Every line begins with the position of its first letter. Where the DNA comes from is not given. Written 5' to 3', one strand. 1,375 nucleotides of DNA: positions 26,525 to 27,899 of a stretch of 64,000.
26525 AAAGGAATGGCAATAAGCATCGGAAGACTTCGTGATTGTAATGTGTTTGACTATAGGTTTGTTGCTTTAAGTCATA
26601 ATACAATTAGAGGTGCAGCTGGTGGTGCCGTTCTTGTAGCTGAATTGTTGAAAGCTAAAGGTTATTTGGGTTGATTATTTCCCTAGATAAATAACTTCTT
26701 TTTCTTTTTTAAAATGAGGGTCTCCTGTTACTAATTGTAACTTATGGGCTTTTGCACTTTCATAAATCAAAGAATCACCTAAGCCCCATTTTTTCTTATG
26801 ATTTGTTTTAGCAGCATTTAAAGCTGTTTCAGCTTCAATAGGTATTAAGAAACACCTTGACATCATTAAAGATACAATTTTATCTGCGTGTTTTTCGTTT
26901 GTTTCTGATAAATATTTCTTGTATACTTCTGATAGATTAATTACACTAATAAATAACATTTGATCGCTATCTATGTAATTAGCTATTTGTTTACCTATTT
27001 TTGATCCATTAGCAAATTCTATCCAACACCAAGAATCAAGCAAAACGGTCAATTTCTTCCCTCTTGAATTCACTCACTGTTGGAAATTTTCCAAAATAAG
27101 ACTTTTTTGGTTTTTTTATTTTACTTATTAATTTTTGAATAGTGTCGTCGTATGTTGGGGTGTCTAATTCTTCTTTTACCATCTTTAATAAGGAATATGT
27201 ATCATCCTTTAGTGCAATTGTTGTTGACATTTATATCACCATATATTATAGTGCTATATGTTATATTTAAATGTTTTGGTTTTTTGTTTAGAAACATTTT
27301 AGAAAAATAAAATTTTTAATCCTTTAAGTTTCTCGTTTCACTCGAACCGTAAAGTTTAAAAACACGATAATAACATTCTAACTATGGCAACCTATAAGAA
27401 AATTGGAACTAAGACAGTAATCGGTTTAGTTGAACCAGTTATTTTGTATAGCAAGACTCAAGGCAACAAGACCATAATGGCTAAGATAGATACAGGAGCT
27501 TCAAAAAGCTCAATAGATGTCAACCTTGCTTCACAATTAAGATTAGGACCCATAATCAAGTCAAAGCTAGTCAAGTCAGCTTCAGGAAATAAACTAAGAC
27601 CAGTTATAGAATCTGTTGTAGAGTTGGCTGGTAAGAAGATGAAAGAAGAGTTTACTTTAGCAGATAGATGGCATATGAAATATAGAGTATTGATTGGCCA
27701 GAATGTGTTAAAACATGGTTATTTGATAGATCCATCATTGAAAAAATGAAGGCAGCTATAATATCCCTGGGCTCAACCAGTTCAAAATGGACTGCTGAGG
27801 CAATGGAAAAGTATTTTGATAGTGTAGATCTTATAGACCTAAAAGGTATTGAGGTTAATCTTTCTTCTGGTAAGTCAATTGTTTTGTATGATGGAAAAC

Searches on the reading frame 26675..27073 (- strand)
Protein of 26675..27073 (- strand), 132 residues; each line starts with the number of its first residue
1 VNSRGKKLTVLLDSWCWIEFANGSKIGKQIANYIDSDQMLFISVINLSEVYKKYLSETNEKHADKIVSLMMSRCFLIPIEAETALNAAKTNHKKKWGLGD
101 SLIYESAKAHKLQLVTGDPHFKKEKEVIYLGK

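Call 58: search_protein_families(library=pfam, proteins=[window:26675-27073:-], max_evalue=0.001)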
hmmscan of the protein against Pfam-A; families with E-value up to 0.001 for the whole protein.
window:26675-27073:- (132 aa): 1 family
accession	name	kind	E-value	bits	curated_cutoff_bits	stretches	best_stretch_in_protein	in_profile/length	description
PF01850.27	PIN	-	1.6e-13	51.8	23.6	1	10-123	1-116/120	PIN domain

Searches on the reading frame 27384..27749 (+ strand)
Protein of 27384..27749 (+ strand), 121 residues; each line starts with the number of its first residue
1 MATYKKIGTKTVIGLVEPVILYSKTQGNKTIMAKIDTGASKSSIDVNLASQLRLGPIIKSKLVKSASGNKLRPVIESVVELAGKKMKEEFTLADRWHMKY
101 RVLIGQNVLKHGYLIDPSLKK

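Call 58: search_protein_families(library=pfam, proteins=[window:27384-27749:+], max_evalue=0.001)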
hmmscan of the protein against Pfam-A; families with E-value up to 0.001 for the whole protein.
window:27384-27749:+ (121 aa): 3 families
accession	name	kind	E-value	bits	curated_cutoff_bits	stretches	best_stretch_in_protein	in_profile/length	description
PF05618.17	Zn_protease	-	5.2e-16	59.2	27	1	56-120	66-132/138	Putative ATP-dependent zinc protease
PF13975.11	gag-asp_proteas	-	2.3e-05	25.4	28.2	1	28-111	7-92/92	gag-polyprotein putative aspartyl protease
PF13650.11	Asp_protease_2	-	6.1e-05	24.1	24.3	1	27-72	6-53/90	Aspartyl protease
